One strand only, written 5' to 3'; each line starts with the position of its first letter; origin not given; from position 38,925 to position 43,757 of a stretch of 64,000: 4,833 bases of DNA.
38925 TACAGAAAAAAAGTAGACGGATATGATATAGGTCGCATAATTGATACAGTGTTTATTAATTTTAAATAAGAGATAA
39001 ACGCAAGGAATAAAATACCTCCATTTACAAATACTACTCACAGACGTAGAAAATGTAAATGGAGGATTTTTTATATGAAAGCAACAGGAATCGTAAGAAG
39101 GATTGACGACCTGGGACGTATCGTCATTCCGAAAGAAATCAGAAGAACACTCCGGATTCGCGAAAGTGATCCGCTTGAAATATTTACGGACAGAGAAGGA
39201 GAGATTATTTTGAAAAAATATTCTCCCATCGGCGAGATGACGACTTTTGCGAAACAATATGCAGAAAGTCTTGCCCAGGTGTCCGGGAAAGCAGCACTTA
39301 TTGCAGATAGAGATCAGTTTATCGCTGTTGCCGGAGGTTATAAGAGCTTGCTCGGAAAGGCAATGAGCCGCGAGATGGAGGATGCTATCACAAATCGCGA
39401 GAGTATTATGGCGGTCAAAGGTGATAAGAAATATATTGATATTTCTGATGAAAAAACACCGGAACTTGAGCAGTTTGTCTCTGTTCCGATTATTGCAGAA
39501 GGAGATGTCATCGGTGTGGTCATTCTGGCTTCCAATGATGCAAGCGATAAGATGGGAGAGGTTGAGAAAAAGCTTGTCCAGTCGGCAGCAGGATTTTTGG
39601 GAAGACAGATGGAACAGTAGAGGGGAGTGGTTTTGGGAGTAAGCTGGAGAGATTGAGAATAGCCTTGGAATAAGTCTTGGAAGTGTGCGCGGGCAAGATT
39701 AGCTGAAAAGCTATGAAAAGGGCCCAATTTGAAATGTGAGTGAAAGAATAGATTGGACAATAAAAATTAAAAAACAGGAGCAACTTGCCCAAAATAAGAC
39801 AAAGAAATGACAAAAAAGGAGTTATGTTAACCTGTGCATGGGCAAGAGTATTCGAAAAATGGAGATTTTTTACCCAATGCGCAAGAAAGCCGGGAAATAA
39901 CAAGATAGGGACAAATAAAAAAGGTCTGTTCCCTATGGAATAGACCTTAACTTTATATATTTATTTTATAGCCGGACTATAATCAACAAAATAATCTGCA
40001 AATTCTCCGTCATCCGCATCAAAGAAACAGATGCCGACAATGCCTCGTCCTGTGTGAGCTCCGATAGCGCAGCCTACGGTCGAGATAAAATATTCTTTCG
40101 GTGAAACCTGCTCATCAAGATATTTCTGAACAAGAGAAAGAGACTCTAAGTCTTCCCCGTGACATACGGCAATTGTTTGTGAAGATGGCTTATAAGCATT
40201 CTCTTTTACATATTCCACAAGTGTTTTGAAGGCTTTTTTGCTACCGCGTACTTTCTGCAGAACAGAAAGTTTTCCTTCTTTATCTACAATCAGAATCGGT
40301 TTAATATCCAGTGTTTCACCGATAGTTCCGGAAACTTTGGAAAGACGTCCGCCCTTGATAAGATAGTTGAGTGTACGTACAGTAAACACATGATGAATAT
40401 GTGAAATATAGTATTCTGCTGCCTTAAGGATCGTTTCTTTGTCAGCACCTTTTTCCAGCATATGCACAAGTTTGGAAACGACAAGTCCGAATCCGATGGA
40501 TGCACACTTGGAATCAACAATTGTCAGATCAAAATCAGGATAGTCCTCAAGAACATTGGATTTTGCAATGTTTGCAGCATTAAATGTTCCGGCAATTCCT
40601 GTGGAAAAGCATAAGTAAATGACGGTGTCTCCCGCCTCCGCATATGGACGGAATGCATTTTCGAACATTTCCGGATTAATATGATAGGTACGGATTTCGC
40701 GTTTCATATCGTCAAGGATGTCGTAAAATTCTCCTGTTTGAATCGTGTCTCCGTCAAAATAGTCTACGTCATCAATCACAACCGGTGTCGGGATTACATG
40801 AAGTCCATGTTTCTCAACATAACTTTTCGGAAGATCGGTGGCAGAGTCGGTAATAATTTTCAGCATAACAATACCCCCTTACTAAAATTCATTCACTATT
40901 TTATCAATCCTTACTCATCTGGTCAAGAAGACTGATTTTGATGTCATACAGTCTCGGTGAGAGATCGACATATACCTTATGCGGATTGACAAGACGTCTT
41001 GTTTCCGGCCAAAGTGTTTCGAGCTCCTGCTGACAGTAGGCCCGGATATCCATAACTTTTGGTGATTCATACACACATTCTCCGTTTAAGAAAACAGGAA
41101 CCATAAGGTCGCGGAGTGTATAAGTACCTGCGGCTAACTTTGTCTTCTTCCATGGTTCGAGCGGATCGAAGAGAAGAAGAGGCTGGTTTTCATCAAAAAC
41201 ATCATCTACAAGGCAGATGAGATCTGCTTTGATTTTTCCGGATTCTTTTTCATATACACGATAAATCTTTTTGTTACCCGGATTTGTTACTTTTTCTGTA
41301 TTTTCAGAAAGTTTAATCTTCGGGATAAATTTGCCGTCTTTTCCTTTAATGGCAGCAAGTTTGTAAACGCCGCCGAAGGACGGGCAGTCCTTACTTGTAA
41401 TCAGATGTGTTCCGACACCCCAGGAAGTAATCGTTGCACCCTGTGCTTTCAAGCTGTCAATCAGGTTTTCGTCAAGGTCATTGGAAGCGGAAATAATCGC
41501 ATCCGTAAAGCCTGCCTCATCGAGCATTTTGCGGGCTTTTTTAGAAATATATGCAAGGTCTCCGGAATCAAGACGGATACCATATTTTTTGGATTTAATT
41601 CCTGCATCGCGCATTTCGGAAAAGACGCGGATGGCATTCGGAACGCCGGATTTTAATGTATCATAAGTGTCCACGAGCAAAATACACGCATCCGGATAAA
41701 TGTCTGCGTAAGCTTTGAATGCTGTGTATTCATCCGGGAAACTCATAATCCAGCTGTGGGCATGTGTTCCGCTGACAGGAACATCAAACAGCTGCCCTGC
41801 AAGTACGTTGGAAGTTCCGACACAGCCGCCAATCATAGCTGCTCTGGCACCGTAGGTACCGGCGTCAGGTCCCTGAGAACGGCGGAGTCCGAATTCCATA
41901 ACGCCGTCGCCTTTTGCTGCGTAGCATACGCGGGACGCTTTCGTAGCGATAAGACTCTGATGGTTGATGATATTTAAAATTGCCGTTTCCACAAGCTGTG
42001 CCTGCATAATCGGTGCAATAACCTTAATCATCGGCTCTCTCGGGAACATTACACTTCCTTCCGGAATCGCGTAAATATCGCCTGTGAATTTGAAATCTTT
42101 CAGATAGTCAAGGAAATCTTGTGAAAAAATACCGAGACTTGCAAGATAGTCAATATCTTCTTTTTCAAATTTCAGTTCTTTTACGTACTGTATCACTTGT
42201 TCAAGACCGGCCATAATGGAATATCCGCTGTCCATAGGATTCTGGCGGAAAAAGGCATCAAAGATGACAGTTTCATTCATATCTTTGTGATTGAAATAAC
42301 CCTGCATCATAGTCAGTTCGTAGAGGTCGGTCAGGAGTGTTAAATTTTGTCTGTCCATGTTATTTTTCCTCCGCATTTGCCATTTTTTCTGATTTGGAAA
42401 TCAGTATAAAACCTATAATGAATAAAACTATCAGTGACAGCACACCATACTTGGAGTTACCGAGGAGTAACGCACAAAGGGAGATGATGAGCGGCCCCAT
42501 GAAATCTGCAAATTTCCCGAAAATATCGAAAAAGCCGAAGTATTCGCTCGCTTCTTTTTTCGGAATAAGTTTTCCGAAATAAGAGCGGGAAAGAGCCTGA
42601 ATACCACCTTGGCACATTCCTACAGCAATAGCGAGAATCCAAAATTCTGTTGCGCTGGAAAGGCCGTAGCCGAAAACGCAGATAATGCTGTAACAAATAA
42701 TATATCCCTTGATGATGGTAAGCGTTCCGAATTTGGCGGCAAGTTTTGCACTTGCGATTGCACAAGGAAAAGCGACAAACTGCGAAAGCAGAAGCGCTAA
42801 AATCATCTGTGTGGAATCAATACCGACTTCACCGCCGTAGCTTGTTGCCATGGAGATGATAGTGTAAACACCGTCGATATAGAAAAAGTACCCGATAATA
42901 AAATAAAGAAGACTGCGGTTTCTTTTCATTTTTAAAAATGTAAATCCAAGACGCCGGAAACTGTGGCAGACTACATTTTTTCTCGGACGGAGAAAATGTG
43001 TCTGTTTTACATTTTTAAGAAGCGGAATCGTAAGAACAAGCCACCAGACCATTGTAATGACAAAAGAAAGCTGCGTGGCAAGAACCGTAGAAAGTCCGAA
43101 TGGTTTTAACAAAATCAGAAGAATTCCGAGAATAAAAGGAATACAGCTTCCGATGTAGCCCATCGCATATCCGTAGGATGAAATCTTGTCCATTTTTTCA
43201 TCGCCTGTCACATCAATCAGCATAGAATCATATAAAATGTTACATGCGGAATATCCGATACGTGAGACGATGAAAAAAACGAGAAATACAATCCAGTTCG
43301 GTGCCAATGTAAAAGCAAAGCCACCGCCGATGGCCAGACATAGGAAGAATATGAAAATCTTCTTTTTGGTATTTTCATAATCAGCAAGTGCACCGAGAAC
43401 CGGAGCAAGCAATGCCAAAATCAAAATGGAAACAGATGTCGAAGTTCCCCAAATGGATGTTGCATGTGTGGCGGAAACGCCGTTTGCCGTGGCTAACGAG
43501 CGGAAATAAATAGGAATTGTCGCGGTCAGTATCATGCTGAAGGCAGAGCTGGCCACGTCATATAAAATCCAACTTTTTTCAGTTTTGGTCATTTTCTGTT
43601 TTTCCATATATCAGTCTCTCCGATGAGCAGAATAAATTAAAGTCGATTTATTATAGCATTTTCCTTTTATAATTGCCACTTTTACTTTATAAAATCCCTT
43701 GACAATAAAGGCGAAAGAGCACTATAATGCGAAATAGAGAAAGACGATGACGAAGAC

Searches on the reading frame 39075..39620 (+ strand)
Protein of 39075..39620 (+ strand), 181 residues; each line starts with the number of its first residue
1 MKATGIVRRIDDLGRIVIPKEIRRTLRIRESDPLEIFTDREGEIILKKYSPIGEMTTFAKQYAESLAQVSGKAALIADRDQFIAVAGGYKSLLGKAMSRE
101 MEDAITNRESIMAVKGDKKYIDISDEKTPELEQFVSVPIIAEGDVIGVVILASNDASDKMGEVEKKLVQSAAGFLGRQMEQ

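Call 55: search_protein_families(library=pfam, proteins=[window:39075-39620:+])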
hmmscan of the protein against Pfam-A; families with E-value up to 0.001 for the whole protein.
window:39075-39620:+ (181 aa): 4 families
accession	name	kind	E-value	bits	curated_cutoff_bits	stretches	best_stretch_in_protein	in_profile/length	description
PF15714.11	SpoVT_C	-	5.5e-43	146.5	27.5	1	54-180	1-128/128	Stage V sporulation protein T C-terminal, transcription factor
PF04014.23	MazE_antitoxin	-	5e-12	46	24.7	1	7-51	1-45/48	Antidote-toxin recognition MazE, bacterial antitoxin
PF13185.12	GAF_2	-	1.6e-05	25.5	28.6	1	55-173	7-129/136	GAF domain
PF01590.32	GAF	-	9.8e-05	23.3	22.4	1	105-177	59-131/133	GAF domain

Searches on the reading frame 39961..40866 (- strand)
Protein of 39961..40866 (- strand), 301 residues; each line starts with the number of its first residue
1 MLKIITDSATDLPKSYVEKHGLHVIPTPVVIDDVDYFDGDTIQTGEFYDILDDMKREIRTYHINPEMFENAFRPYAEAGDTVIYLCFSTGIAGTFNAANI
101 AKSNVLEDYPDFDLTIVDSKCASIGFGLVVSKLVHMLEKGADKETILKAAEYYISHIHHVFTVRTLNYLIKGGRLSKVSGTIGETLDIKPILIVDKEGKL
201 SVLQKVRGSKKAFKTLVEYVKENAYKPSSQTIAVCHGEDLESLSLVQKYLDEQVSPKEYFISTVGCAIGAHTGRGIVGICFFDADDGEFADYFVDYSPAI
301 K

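Call 55: search_protein_families(library=pfam, proteins=[window:39961-40866:-])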
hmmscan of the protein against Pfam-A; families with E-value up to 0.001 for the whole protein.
window:39961-40866:- (301 aa): 1 family
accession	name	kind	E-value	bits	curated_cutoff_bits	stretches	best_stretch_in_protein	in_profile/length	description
PF02645.21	DegV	-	6.7e-78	262.3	27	1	2-282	2-278/280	Uncharacterised protein, DegV family COG1307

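Call 66: find_homologous_proteins(query=window:39961-40866:-, max_evalue=1e-60)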
Query window:39961-40866:- (301 aa): 1859 proteins with E <= 1e-60 among 3109 candidates; the best 120 are listed.
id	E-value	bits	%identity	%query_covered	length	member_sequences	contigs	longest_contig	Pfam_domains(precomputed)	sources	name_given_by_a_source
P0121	3.1e-194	662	98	100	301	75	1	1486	PF02645.22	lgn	-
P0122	5.7e-183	625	89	100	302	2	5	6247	PF02645.22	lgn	-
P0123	2.0e-171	587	85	99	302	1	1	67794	PF02645.22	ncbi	-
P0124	2.1e-161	554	81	97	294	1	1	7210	PF02645.22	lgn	-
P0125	4.8e-161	553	81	97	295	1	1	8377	PF02645.22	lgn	-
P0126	1.6e-160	551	88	91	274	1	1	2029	PF02645.22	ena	-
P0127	4.5e-160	550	80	97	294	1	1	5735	PF02645.22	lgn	-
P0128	1.5e-159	548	81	97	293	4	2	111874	PF02645.22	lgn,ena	-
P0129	1.2e-158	545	82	97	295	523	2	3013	PF02645.22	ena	-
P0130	1.7e-155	535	79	97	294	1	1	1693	PF02645.22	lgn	-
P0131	5.9e-154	530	79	97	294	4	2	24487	PF02645.22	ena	-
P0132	2.7e-151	521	77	97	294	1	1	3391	PF02645.22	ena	-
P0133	3.3e-151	521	78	98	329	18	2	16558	PF02645.22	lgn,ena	-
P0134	2.9e-149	514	76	97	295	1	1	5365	PF02645.22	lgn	-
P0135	2.5e-146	505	74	97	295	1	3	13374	PF02645.22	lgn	-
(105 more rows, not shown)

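Call 67: find_encoding_contigs(protein=P0121, flank=10000, max_places=6)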
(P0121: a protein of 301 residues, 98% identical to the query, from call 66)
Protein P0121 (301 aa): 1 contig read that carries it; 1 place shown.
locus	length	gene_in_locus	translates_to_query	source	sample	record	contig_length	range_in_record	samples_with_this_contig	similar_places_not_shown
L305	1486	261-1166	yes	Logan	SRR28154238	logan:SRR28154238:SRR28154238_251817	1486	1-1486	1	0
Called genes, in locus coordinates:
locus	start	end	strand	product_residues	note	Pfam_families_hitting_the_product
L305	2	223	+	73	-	?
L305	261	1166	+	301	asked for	PF02645:DegV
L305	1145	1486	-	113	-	?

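Call 68: find_encoding_contigs(protein=P0122, flank=10000, max_places=6)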
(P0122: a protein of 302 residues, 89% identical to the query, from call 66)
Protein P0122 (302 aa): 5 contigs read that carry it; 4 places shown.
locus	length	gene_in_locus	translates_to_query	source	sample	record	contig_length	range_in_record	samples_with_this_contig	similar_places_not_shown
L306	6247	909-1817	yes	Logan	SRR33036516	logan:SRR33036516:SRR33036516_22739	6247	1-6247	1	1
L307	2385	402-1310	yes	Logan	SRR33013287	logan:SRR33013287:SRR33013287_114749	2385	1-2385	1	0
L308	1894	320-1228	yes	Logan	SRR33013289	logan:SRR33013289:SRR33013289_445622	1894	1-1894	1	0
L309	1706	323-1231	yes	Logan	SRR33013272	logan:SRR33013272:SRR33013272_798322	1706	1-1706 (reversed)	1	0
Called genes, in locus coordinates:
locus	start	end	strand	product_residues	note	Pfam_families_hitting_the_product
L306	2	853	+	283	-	?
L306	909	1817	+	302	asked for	PF02645:DegV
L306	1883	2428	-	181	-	PF04014:MazE_antitoxin, PF13185:GAF_2 (weak), PF13492:GAF_3 (weak), PF15714:SpoVT_C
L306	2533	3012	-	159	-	PF04073:tRNA_edit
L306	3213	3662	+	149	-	PF01047:MarR (weak), PF12802:MarR_2 (weak)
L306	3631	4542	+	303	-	PF02645:DegV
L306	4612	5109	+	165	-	PF04542:Sigma70_r2, PF08281:Sigma70_r4_2, PF04545:Sigma70_r4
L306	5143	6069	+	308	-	PF11738:DUF3298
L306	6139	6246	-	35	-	?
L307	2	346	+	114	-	?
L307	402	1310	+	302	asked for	PF02645:DegV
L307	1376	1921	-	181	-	PF04014:MazE_antitoxin, PF13185:GAF_2 (weak), PF13492:GAF_3 (weak), PF15714:SpoVT_C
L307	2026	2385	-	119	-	?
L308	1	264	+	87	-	?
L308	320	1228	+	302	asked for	PF02645:DegV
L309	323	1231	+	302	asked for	PF02645:DegV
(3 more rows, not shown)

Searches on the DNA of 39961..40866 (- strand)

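Call 84: search_rna_families(sources=[L305, L258], threshold=evalue, max_evalue=10)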
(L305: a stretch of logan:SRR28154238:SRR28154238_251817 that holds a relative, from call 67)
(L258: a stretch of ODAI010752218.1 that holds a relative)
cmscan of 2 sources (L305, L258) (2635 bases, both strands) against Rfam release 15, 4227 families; matches with E-value up to 10: 3.
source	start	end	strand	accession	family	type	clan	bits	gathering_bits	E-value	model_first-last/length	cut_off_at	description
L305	1030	1225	+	RF00557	L10_leader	Cis-reg; leader;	-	22.7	44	0.74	1-138/138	no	Ribosomal protein L10 leader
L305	1331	1407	-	RF04210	MIR8643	Gene; miRNA;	-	20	135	0.94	1-150/150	no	MIR8643 microRNA precursor family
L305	1302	1385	-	RF01985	ZEB2_AS1_2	Gene; lncRNA;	-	16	70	1.4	1-61/61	no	ZEB2 antisense RNA 1 conserved region 2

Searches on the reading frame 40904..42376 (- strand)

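Call 55: search_protein_families(library=pfam, proteins=[window:40904-42376:-])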
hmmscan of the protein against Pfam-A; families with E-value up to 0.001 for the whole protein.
window:40904-42376:- (490 aa): 4 families
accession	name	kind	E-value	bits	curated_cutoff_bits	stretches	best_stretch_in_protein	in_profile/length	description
PF17767.7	NAPRTase_N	-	3.5e-42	144.1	32.6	1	14-138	1-125/125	Nicotinate phosphoribosyltransferase (NAPRTase) N-terminal domain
PF17956.6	NAPRTase_C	-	3e-33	115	23.3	1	368-480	1-111/111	Nicotinate phosphoribosyltransferase C-terminal domain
PF04095.22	NAPRTase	-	4.6e-08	33.5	20.8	1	159-328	3-181/239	Nicotinate phosphoribosyltransferase (NAPRTase) family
PF02749.22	QRPTase_N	-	8.6e-05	23.1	27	1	94-141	38-82/82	Quinolinate phosphoribosyl transferase, N-terminal domain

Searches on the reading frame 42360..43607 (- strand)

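Call 56: search_protein_families(library=pfam, proteins=[window:42360-43607:-])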
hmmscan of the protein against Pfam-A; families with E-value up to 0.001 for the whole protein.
window:42360-43607:- (415 aa): 2 families
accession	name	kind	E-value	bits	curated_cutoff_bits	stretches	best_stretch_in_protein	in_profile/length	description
PF11700.14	ATG22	-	1.1e-54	186.4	24.1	1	10-403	6-469/482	Vacuole effluxer Atg22 like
PF07690.21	MFS_1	-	3.3e-22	79.3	33.4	1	23-372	7-347/347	Major Facilitator Superfamily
